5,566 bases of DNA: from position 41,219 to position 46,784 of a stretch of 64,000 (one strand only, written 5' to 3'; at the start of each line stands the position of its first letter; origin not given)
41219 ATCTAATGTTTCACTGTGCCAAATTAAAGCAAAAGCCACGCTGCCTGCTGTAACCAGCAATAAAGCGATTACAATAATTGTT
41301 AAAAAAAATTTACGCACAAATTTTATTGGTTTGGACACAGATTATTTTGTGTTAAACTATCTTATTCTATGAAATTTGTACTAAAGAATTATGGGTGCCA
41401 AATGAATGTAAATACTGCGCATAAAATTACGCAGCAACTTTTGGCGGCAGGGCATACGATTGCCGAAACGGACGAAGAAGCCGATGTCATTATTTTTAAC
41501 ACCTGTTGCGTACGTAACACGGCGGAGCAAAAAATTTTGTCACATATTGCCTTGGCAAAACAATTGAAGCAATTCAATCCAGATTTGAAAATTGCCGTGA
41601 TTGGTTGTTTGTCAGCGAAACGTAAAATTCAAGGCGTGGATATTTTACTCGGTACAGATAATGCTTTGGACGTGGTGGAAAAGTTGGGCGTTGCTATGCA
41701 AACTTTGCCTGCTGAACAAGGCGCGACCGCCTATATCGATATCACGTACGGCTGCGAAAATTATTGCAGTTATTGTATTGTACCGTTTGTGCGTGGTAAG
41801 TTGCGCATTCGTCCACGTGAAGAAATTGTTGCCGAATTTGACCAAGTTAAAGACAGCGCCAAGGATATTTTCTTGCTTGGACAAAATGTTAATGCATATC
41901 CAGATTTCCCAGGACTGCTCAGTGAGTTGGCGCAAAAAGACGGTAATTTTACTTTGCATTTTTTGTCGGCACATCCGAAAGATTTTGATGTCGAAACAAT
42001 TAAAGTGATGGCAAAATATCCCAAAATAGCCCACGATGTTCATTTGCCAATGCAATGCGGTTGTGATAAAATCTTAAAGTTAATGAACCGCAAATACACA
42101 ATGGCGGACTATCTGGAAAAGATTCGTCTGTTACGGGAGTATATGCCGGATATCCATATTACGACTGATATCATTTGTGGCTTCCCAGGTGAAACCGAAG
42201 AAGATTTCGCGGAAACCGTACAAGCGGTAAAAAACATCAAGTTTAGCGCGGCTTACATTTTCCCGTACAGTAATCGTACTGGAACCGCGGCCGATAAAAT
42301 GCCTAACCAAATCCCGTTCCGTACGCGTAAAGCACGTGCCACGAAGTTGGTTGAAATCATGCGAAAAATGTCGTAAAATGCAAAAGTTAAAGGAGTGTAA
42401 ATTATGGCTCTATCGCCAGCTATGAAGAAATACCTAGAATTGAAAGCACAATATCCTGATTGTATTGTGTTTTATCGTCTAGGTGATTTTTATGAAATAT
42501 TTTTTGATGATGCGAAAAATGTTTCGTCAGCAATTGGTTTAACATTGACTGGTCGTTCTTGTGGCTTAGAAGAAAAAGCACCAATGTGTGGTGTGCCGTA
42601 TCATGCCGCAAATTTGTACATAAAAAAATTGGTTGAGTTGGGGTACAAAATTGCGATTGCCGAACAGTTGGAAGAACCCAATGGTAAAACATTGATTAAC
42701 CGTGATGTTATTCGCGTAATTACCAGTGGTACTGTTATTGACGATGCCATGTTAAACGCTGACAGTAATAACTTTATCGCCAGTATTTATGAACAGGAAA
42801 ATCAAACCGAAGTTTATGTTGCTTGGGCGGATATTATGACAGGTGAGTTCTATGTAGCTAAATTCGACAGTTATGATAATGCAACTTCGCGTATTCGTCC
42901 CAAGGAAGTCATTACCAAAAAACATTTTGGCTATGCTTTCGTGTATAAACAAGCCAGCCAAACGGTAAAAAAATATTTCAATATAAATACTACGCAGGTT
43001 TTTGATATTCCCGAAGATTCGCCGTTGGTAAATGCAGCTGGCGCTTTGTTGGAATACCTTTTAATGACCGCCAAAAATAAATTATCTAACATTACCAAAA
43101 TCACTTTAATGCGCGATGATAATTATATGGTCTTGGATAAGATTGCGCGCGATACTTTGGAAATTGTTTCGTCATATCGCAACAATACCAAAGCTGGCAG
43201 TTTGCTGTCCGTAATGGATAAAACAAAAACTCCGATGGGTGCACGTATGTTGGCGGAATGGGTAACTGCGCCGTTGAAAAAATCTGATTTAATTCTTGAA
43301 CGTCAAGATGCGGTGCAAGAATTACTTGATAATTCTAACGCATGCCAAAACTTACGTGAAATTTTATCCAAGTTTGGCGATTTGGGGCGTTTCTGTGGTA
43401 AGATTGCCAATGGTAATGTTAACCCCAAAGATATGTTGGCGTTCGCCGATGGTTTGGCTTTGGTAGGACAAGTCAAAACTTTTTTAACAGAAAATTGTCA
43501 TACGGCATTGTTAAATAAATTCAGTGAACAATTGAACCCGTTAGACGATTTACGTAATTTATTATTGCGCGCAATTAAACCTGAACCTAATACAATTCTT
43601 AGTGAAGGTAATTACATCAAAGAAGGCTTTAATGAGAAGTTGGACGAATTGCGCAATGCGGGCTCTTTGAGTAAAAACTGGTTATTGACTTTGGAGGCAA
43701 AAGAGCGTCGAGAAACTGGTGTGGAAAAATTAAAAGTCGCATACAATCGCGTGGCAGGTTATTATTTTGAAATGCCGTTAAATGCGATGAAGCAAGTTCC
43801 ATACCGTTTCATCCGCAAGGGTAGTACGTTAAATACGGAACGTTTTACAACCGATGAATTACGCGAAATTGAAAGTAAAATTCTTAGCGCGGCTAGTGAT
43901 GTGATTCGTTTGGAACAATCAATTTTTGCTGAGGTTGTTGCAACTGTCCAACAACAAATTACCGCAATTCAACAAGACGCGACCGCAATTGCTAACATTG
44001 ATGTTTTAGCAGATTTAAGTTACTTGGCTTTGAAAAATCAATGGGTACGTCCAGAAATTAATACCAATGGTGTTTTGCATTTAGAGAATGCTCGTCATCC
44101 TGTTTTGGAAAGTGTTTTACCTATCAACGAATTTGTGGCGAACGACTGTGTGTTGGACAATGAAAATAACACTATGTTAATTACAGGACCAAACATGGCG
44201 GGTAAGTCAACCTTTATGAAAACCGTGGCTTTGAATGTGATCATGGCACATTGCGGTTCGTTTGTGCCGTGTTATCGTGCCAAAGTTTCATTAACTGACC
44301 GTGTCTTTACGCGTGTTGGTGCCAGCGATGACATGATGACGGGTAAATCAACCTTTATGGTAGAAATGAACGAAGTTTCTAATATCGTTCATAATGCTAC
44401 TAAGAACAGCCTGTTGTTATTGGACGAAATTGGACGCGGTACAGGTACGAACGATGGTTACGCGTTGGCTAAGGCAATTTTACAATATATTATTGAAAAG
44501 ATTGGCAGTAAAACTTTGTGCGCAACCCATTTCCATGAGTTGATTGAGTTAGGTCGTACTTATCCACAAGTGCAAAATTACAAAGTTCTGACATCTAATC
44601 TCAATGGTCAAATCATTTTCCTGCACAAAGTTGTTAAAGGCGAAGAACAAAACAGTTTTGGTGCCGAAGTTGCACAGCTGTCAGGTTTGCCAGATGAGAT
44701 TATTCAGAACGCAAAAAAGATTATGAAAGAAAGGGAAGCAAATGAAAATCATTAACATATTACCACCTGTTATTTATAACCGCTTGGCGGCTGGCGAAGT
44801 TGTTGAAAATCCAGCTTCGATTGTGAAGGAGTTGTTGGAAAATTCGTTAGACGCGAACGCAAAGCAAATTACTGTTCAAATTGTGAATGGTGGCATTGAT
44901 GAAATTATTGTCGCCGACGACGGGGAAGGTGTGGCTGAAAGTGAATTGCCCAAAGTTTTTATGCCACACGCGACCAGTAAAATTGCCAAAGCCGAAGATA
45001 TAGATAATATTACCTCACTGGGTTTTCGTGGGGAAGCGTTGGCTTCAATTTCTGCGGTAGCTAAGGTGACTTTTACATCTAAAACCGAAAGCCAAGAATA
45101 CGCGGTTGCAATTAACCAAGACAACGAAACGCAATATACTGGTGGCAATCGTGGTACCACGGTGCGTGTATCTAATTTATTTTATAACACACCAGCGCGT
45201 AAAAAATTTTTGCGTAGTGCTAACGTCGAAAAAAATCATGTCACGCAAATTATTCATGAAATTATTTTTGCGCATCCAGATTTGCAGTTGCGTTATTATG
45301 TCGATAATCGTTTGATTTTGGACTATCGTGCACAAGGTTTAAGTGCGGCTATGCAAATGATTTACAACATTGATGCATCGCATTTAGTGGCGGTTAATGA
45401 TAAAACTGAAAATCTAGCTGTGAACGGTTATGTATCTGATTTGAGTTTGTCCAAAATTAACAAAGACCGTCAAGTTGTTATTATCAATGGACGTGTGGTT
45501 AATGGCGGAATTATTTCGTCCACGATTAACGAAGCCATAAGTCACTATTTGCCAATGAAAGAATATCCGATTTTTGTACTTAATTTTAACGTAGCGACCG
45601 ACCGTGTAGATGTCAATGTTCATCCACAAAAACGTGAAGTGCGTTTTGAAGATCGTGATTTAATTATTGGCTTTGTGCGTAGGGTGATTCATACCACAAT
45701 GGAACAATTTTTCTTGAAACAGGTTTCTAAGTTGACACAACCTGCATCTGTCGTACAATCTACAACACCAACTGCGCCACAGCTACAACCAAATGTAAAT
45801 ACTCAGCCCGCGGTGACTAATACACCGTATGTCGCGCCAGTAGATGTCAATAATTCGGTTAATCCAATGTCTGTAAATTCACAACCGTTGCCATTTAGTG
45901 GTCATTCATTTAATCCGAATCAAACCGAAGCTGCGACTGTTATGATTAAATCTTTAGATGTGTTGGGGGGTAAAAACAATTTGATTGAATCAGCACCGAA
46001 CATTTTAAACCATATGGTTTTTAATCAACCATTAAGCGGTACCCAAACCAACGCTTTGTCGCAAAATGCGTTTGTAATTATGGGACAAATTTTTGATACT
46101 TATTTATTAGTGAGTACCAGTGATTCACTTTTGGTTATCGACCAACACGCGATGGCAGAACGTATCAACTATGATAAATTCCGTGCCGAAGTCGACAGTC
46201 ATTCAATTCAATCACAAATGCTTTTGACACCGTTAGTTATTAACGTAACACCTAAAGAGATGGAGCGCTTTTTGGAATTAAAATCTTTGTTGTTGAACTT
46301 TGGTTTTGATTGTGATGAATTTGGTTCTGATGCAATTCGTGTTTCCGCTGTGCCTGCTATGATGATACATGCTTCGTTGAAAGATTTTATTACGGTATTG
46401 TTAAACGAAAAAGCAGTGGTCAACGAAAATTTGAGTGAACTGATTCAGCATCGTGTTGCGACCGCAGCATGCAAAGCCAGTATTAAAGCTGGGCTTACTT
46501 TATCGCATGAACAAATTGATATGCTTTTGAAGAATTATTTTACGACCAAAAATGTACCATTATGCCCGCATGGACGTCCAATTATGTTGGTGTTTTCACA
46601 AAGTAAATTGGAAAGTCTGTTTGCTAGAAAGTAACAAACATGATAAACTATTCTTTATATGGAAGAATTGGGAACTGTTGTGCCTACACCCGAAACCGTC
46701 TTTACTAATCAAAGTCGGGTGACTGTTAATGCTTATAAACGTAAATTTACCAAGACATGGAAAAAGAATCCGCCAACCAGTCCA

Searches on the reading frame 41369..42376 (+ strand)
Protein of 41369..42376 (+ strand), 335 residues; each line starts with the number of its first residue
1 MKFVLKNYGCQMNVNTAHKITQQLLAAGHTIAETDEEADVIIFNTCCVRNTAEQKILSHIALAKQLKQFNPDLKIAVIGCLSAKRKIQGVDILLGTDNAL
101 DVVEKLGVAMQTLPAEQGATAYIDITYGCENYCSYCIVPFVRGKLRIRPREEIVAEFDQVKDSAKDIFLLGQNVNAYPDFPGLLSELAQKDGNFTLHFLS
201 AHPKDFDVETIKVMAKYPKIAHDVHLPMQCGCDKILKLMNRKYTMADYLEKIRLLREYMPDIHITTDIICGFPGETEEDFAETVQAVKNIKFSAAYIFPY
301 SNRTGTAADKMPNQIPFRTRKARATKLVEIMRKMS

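Call 38: search_protein_families(library=pfam, proteins=[window:41369-42376:+], max_evalue=0.00001)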
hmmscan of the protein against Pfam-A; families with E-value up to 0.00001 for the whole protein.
window:41369-42376:+ (335 aa): 2 families
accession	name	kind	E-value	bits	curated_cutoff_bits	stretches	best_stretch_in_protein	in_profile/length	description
PF04055.27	Radical_SAM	-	7.7e-30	104.7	29.5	1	125-285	3-164/166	Radical SAM superfamily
PF00919.26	UPF0004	-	2.5e-23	82.4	27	1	2-86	1-83/98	Uncharacterized protein family UPF0004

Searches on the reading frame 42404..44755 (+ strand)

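Call 17: search_protein_families(library=pfam, proteins=[window:42404-44755:+], max_evalue=0.001)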
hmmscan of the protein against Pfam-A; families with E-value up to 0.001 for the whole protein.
window:42404-44755:+ (783 aa): 5 families
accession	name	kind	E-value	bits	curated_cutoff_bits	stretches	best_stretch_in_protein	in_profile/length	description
PF00488.27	MutS_V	-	2.5e-75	253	30.2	1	591-776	1-186/188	MutS domain V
PF05192.23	MutS_III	-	6e-43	147.9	34.1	1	248-538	2-193/194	MutS domain III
PF01624.25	MutS_I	-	5.7e-39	133.3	20.6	1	5-114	2-112/113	MutS domain I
PF05190.23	MutS_IV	-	1.3e-24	86.7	22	1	408-497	1-90/92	MutS family domain IV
PF05188.22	MutS_II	-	2.7e-14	54.1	25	1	123-230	1-132/133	MutS domain II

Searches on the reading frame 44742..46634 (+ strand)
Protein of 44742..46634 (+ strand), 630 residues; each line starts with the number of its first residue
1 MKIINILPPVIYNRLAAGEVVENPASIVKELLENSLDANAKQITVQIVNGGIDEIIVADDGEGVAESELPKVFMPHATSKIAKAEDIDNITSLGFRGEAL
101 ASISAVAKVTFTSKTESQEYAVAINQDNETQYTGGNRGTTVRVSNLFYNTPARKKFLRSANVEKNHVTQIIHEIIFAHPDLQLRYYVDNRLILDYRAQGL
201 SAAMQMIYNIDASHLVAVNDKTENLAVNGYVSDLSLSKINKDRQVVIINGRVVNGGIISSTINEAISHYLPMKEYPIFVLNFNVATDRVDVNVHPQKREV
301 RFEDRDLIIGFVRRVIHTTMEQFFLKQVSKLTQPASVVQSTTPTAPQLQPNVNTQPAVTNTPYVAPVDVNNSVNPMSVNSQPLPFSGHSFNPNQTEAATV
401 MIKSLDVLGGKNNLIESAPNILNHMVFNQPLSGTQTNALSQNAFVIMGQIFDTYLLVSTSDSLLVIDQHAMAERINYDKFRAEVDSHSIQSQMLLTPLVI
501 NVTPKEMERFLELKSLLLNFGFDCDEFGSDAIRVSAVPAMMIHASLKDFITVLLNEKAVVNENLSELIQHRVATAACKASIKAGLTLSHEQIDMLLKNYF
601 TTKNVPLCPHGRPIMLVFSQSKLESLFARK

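Call 17: search_protein_families(library=pfam, proteins=[window:44742-46634:+], max_evalue=0.001)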
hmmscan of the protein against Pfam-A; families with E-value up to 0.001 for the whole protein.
window:44742-46634:+ (630 aa): 4 families
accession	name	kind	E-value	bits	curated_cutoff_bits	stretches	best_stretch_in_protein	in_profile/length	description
PF08676.16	MutL_C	-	3.7e-34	117.9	25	1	448-585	2-140/142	MutL C terminal dimerisation domain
PF01119.25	DNA_mis_repair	-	4.1e-30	104.3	26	1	212-320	10-118/119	DNA mismatch repair protein, C-terminal domain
PF13589.12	HATPase_c_3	-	2.1e-14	54.1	25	1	25-125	4-104/137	Histidine kinase-, DNA gyrase B-, and HSP90-like ATPase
PF02518.31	HATPase_c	-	9.4e-07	29.7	26.4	1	26-84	8-64/111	Histidine kinase-, DNA gyrase B-, and HSP90-like ATPase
